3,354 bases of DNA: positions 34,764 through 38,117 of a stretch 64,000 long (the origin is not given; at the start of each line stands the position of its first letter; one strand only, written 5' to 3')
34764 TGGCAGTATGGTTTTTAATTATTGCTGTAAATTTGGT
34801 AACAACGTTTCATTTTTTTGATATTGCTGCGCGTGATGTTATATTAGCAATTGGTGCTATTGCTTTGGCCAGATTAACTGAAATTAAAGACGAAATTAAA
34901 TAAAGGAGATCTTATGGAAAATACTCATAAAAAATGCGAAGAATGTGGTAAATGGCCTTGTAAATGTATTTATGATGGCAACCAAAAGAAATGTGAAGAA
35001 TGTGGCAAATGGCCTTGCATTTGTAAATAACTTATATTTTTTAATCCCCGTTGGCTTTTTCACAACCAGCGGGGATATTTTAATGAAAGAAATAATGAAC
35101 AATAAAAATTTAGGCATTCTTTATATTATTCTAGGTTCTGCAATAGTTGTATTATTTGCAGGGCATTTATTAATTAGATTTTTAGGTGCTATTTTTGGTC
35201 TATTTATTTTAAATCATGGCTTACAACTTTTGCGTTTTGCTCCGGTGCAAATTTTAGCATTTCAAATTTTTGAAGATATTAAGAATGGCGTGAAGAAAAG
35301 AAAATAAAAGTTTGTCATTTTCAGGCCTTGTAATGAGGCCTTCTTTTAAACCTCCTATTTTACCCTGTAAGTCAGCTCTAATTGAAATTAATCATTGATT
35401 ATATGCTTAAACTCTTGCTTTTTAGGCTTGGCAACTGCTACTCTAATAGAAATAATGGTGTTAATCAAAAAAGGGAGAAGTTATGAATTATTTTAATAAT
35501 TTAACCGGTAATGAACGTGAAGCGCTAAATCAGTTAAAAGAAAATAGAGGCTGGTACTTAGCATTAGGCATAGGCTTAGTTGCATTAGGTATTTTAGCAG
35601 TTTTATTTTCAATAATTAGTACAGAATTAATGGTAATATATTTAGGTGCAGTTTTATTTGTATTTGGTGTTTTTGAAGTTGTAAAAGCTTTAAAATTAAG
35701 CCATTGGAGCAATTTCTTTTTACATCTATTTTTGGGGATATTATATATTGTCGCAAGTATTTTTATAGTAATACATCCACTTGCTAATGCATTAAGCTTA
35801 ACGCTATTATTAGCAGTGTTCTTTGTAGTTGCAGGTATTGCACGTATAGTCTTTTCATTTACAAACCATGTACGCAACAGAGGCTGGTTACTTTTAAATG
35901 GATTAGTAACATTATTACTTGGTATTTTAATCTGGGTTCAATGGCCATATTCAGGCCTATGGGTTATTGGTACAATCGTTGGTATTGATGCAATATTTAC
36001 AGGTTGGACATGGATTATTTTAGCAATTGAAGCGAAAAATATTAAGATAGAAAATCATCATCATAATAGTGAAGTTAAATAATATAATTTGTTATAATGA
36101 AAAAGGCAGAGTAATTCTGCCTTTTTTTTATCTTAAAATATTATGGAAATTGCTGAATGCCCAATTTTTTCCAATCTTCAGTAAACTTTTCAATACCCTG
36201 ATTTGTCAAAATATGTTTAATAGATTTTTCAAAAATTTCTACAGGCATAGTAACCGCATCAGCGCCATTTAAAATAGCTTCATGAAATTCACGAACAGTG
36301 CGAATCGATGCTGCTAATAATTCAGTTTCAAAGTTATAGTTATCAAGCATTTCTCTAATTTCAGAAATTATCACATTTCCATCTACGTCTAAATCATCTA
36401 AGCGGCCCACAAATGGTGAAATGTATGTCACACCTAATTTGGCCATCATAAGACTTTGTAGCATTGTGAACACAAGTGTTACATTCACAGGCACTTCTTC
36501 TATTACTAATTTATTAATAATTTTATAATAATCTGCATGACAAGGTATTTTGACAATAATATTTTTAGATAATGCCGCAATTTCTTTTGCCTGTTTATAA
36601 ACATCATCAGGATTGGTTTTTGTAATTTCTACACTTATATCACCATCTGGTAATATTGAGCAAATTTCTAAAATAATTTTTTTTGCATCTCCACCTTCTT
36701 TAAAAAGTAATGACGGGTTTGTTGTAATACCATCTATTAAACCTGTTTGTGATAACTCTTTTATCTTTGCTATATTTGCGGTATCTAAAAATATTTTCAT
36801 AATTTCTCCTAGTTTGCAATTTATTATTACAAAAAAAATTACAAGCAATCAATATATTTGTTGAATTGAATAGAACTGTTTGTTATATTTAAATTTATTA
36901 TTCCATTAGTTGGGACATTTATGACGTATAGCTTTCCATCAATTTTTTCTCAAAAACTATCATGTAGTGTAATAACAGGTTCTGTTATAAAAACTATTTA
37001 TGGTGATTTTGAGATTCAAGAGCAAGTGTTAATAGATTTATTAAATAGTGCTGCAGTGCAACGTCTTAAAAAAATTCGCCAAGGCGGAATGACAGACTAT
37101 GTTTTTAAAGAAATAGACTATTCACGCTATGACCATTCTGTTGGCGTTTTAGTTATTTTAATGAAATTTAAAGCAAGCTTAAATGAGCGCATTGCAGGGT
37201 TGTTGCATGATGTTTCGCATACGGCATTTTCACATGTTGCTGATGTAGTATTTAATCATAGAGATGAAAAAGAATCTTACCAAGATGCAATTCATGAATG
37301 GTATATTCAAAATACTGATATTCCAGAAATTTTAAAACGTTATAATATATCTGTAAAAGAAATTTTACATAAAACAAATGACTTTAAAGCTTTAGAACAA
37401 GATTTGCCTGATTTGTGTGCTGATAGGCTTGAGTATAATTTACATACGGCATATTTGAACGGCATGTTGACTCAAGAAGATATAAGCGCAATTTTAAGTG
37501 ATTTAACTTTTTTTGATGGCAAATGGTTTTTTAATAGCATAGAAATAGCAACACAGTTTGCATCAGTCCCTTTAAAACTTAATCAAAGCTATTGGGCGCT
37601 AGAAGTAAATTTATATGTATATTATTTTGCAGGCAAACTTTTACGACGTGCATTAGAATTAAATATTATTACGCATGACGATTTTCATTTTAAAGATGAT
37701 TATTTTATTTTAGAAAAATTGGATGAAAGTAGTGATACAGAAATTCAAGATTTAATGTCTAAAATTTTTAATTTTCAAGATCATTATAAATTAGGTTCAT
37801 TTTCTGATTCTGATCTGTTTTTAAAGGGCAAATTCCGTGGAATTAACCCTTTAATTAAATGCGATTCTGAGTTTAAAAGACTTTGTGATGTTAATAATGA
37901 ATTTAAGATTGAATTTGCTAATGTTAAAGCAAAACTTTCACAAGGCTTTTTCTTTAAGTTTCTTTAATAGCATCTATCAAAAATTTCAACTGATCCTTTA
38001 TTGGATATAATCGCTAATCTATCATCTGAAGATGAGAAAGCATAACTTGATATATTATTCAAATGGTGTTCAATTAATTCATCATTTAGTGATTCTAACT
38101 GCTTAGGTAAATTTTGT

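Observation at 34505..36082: Duplicated-CxxC micropeptide (38 aa, 8 Cys) embedded in a cluster of small membrane proteins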

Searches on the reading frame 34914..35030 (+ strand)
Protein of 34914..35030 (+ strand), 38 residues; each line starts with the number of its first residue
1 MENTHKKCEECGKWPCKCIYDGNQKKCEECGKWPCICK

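Call 6: search_protein_families(library=pfam, proteins=[window:34914-35030:+], max_evalue=1)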
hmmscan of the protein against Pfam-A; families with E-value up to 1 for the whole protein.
window:34914-35030:+ (38 aa): 2 families
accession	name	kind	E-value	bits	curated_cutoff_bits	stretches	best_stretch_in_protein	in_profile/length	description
PF13465.12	zf-H2C2_2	-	0.012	16.4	40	0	4-14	13-23/26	Zinc-finger double domain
PF14149.11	YhfH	-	0.031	14.6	27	1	5-13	13-21/37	YhfH-like protein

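Call 7: search_protein_families(library=ncbifam, proteins=[window:34914-35030:+], max_evalue=1)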
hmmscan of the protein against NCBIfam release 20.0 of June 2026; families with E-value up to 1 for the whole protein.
window:34914-35030:+ (38 aa): 0 families

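Call 21: search_protein_representatives(protein=window:34914-35027:+)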
Query: 38 residues. Proteins with E-value up to 0.001 (for the whole library): 1; up to 1e-10: 1; up to 1e-30: 0. The best 1 are listed.
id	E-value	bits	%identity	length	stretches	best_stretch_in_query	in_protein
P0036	7.8e-20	85.0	35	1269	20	8-24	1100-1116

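Call 41: search_solved_structures(query=window:34914-35027:+, max_evalue=10, show_alignments=3)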
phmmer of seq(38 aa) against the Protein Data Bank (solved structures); distinct sequences matched with E-value up to 10: 6.
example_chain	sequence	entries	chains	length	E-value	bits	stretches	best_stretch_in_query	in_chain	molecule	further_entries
1k81_A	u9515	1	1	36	0.47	14.3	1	8-32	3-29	PROBABLE TRANSLATION INITIATION FACTOR 2 BETA SUBUNIT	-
1ul5_A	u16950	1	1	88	0.53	14.1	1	4-34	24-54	squamosa promoter binding protein-like 7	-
8j4b_B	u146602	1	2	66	0.77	13.6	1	4-34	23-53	Squamosa promoter-binding-like protein 13A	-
5v3j_E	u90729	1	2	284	2.2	12.2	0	23-32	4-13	Zinc finger protein 568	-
2cot_A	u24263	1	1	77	5.5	11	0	5-32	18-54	Zinc finger protein 435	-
9nri_Bc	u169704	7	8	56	9.7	10.2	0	2-31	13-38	Large ribosomal subunit protein eL37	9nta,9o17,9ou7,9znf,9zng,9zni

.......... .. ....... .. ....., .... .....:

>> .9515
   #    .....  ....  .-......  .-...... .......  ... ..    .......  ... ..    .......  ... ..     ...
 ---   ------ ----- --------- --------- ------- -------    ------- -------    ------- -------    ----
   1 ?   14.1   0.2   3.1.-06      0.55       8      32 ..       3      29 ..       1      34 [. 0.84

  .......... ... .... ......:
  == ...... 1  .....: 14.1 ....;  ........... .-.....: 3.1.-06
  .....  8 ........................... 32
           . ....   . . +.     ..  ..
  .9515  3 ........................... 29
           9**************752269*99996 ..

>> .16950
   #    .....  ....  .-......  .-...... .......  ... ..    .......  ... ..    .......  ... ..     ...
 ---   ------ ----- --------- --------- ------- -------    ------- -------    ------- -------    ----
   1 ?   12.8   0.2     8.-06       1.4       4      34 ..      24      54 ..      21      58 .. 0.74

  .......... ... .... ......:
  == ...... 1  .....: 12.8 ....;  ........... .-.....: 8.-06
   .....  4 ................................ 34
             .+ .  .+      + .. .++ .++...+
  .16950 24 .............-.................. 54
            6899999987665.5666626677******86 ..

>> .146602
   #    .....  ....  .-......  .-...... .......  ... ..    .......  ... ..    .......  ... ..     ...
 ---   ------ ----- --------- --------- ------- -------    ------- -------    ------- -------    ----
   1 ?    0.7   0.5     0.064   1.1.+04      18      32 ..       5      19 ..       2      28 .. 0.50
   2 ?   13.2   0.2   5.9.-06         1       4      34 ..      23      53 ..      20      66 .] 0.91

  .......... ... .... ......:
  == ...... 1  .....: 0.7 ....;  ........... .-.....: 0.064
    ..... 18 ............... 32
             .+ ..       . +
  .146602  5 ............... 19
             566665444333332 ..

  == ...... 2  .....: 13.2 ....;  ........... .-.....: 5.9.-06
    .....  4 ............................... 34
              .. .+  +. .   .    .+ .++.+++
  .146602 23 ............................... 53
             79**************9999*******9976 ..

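Call 47: predict_structure(protein=window:34914-35027:+)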
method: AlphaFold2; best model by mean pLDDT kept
length: 38 residues; sequences in the alignment: 1
mean_pLDDT: 84.7   pTM: 0.51
mean pLDDT of the five models: 84.7, 84.6, 82.4, 68.2, 67.8
residues with pLDDT >= 90: 14; 70-90: 19; 50-70: 3; < 50: 2
segments of 3 or more residues with pLDDT < 50: none
pLDDT, mean of each block of 10 residues (from residue 1): 71 89 90 89
secondary structure, 60 per line:
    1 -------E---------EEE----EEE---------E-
elements in order: E18-20 E25-27

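Call 51: fold_search(model_id=the predicted structure, library=pdb)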
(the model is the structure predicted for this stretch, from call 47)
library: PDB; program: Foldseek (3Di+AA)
matches with E <= 10: 15; with E <= 0.001: 0
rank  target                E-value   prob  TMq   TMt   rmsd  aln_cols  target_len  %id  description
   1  1h79                  5.1e+00  0.16  0.52  0.04   1.5        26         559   31  STRUCTURAL BASIS FOR ALLOSTERIC SUBSTRATE SPECIFICITY REGULATION IN CLASS III RIBONUCLEOTIDE REDUCTASES: NRDD IN COMPLEX (released 2002-03-28)
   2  4bts_A9               5.8e+00  0.08  0.47  0.24   4.9        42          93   21  THE CRYSTAL STRUCTURE OF THE EUKARYOTIC 40S RIBOSOMAL SUBUNIT IN COMPLEX WITH EIF1 AND EIF1A (released 2013-07-17)
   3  6n9u_E                6.3e+00  0.10  0.47  0.11   3.4        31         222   26  Structure of bacteriophage T7 lagging-strand DNA polymerase (D5A/E7A) interacting with primase domains of two gp4 subu (released 2019-03-06)
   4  8oz0_U                6.7e+00  0.04  0.36  0.15   3.1        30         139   20  Structure of a human 48S translation initiation complex with eIF4F and eIF4A (released 2024-02-07)
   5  2riq                  7.2e+00  0.06  0.42  0.15   5.9        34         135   18  Crystal Structure of the Third Zinc-binding domain of human PARP-1 (released 2008-01-08)
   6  9bct_P                7.2e+00  0.06  0.37  0.32   4.0        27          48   26  Cryo-EM structure of Thermococcus kodakarensis FttA-dependent transcription pre-termination complex containing 44 nt R (released 2024-07-31)
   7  8y0e_A                7.2e+00  0.03  0.30  0.02   5.7        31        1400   22  ASFV RNAP M1249L C-tail occupied complex4 (MCOC4) (released 2025-01-29)
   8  8rbo_B                7.7e+00  0.06  0.38  0.02   2.7        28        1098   28  Cryo-EM structure of Pyrococcus furiosus apo form RNA polymerase contracted clamp conformation (released 2024-04-24)
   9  7qca_SFF              7.7e+00  0.06  0.43  0.33   5.6        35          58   26  Spraguea lophii ribosome (released 2022-11-30)
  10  7unc_O                7.7e+00  0.05  0.40  0.13   4.5        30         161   30  Pol II-DSIF-SPT6-PAF1c-TFIIS complex with rewrapped nucleosome (released 2022-10-19)
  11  2vje_D                8.2e+00  0.03  0.33  0.25   4.3        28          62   28  Crystal Structure of the MDM2-MDMX RING Domain Heterodimer (released 2008-05-13)
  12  7tql_g                8.2e+00  0.02  0.33  0.22  10.4        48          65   14  CryoEM structure of the human 40S small ribosomal subunit in complex with translation initiation factors eIF1A and eIF (released 2022-04-27)
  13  6d6v_D                8.2e+00  0.02  0.30  0.11   4.7        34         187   29  CryoEM structure of Tetrahymena telomerase with telomeric DNA at 4.8 Angstrom resolution (released 2018-05-30)
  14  9fqz_Sf               8.8e+00  0.04  0.39  0.25   8.7        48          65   14  CRYO-EM STRUCTURE OF HCT15 POLYSOMES BOUND TO EEF2, EBP1, AND SERBP1 (released 2026-01-14)
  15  8yqt_A                8.8e+00  0.02  0.31  0.02   5.7        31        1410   22  African swine fever virus RNA Polymerase-M1249L complex2 (released 2024-11-06)

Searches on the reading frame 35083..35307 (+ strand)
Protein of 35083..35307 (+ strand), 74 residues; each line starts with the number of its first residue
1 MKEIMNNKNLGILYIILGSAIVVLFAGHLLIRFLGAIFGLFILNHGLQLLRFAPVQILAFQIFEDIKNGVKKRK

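Call 6: search_protein_families(library=pfam, proteins=[window:35083-35307:+], max_evalue=1)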
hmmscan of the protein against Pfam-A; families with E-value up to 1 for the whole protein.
window:35083-35307:+ (74 aa): 0 families

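Call 7: search_protein_families(library=ncbifam, proteins=[window:35083-35307:+], max_evalue=1)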
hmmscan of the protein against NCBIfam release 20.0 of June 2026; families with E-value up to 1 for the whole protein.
window:35083-35307:+ (74 aa): 0 families

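Call 63: list_cluster_members(proteins=[window:34914-35027:+, window:34899-35117:-, window:35083-35304:+, window:35095-35304:+, window:35483-36079:+, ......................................, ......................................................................, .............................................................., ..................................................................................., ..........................])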
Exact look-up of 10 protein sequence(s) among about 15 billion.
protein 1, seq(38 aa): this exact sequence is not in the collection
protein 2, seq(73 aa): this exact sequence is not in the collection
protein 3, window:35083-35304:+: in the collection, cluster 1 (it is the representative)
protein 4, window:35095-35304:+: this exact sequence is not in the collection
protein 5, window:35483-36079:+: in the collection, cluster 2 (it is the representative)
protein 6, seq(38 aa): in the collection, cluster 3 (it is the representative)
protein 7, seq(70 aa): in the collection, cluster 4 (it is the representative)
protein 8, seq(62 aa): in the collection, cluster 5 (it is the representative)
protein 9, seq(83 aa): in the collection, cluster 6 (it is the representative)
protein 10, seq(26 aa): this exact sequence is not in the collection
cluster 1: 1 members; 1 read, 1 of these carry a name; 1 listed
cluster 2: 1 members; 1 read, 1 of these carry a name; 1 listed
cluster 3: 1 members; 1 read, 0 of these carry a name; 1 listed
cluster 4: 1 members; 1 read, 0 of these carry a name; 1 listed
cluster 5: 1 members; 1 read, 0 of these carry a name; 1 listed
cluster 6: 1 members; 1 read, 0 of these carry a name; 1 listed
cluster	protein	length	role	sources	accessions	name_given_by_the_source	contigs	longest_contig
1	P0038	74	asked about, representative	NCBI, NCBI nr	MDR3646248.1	MAG: hypothetical protein P4L22_01765 [Candidatus Babeliales bacterium] | hypothetical protein [Candidatus Babeliales bacterium]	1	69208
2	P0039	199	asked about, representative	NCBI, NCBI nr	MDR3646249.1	MAG: HdeD family acid-resistance protein [Candidatus Babeliales bacterium] | HdeD family acid-resistance protein [Candidatus Babeliales bacterium]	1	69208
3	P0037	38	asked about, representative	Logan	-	-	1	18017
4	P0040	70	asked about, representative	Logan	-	-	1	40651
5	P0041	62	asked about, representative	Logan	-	-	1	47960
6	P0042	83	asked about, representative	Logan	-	-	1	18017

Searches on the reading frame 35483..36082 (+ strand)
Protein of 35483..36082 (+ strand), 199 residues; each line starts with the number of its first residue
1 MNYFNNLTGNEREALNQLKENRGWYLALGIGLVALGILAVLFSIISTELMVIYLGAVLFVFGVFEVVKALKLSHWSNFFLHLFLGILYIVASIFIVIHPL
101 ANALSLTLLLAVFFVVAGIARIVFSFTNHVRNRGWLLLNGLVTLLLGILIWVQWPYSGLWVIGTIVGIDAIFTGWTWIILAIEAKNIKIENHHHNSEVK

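Call 6: search_protein_families(library=pfam, proteins=[window:35483-36082:+], max_evalue=1)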
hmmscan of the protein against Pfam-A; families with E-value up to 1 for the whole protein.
window:35483-36082:+ (199 aa): 4 families
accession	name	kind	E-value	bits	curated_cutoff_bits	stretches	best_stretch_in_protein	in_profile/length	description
PF03729.18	DUF308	-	8.5e-20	71.2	25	2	84-151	2-72/73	Short repeat of unknown function (DUF308)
PF09843.14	DUF2070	-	0.11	11.2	30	1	20-180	10-176/561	Predicted membrane protein (DUF2070)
PF11239.13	DUF3040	-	0.16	12.7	24.7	1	17-63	36-82/84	Protein of unknown function (DUF3040)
PF06363.16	Picorna_P3A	-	0.2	12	25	0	125-152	58-86/98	Picornaviridae P3A protein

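Call 7: search_protein_families(library=ncbifam, proteins=[window:35483-36082:+], max_evalue=1)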
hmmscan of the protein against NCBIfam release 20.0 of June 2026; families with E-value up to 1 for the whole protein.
window:35483-36082:+ (199 aa): 1 family
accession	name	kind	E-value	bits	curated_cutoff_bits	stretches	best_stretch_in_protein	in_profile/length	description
NF007577.0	PRK10209.1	equivalog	2.4e-17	63.3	189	1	16-182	15-184/190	HdeD family acid-resistance protein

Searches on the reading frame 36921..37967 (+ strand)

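Call 60: search_protein_families(library=pfam, proteins=[window:36921-37967:+], max_evalue=0.01)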
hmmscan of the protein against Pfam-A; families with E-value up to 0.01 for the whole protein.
window:36921-37967:+ (348 aa): 1 family
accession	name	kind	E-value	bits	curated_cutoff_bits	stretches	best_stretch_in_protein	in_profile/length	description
PF01966.28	HD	-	5.4e-06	27.1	22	1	69-108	1-46/116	HD domain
